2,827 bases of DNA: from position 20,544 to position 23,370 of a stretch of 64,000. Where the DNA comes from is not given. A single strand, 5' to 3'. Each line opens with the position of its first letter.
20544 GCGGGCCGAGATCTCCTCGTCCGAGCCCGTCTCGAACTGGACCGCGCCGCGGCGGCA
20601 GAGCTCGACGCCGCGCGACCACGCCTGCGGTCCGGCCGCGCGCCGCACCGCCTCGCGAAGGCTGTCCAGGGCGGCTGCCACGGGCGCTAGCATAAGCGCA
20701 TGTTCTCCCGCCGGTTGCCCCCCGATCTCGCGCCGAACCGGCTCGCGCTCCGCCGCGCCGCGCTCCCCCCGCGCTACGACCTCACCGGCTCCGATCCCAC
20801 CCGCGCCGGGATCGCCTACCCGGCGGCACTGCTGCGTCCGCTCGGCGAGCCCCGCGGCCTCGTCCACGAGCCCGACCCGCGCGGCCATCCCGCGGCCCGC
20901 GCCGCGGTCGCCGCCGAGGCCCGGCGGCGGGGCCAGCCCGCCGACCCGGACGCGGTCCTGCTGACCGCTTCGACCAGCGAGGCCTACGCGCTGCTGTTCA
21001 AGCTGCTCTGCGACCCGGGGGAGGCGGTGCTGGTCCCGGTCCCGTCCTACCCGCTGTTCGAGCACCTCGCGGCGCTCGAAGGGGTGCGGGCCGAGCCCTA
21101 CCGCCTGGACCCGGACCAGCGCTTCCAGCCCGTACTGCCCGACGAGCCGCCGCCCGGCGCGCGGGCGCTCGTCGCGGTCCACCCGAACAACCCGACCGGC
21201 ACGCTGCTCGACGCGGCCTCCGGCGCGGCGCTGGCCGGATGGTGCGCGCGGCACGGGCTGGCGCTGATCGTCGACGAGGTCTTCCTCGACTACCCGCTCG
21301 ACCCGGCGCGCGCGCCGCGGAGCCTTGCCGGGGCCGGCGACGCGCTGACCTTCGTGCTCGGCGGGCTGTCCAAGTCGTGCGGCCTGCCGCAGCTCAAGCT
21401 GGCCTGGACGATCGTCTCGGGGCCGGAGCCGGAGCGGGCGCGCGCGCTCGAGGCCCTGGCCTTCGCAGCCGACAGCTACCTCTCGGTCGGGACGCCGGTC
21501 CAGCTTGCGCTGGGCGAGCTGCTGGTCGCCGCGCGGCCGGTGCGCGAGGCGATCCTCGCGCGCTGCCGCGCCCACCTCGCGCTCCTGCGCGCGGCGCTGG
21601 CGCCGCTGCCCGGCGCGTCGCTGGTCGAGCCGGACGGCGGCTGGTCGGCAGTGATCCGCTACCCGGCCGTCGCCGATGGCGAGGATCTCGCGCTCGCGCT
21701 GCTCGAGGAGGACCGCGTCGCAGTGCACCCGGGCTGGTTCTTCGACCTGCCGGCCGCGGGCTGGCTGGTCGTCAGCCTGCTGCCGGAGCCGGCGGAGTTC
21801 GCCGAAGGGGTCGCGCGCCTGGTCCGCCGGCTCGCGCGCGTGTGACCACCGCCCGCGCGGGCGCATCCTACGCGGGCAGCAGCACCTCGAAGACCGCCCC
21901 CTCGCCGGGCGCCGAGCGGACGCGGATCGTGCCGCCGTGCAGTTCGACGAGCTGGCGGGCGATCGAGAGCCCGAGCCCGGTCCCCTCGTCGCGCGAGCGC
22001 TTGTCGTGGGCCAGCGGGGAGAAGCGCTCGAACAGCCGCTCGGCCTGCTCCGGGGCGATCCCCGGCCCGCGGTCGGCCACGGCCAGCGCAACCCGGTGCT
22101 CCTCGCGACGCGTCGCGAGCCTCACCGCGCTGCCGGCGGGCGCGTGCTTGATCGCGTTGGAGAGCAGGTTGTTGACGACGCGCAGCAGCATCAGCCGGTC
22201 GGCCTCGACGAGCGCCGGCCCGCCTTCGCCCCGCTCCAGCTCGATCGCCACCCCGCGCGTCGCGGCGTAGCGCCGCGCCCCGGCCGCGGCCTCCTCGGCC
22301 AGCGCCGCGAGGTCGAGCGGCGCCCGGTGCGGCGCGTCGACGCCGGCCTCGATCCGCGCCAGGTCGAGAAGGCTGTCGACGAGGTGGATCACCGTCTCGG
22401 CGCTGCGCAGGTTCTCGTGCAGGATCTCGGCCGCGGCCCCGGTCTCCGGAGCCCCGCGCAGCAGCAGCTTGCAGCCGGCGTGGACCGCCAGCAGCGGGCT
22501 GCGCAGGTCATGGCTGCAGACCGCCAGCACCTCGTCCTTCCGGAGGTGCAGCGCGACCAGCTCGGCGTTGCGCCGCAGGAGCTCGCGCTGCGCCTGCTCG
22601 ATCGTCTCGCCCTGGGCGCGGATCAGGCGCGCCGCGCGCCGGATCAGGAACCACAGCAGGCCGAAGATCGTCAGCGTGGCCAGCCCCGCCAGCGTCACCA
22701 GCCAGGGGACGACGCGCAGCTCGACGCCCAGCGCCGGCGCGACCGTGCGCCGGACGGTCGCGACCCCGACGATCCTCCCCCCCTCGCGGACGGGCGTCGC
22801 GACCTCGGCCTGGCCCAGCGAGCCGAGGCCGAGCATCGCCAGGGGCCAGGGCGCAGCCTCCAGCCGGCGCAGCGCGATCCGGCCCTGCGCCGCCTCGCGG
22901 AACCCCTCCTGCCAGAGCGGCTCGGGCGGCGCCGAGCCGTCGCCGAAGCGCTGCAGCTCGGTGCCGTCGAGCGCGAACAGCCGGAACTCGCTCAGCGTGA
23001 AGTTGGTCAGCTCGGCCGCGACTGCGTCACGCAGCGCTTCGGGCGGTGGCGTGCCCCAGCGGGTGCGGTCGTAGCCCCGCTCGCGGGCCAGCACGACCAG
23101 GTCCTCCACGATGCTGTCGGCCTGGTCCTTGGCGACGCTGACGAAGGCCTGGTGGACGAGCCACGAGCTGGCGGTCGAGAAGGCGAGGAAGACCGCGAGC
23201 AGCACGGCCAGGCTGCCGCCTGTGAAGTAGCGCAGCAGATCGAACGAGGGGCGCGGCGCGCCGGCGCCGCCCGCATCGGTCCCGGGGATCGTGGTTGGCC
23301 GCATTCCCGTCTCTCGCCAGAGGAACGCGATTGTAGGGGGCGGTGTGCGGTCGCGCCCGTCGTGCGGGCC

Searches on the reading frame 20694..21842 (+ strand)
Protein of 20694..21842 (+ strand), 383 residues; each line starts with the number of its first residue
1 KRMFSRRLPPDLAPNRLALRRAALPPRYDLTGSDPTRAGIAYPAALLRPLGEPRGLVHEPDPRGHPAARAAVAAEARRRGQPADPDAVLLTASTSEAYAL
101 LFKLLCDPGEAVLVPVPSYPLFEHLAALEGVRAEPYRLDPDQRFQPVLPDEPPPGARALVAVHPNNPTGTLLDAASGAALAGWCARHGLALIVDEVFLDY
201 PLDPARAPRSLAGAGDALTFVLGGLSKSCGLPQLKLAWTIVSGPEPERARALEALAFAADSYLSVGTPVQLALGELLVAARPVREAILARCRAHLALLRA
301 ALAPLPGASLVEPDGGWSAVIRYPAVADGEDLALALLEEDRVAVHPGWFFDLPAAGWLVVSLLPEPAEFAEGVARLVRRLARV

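Call 91: search_protein_families(library=pfam, proteins=[window:20694-21842:+], max_evalue=0.00001)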
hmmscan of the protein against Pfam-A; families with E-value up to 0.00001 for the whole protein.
window:20694-21842:+ (383 aa): 1 family
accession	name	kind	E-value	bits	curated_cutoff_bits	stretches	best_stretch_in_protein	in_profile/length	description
PF00155.27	Aminotran_1_2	-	1.8e-30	106.8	19.7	1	58-373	37-358/361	Aminotransferase class I and II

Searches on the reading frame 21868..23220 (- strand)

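Call 91: search_protein_families(library=pfam, proteins=[window:21868-23220:-], max_evalue=0.00001)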
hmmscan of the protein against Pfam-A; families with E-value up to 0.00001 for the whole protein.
window:21868-23220:- (450 aa): 3 families
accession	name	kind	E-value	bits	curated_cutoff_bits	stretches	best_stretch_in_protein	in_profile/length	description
PF02518.31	HATPase_c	-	3.7e-30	105.1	26.4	1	341-449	2-108/111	Histidine kinase-, DNA gyrase B-, and HSP90-like ATPase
PF00512.31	HisKA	-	1.7e-11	44.4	26.9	1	228-293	2-66/66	His Kinase A (phospho-acceptor) domain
PF13581.12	HATPase_c_2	-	8e-06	26.3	27.4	0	348-426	35-110/127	Histidine kinase-like ATPase domain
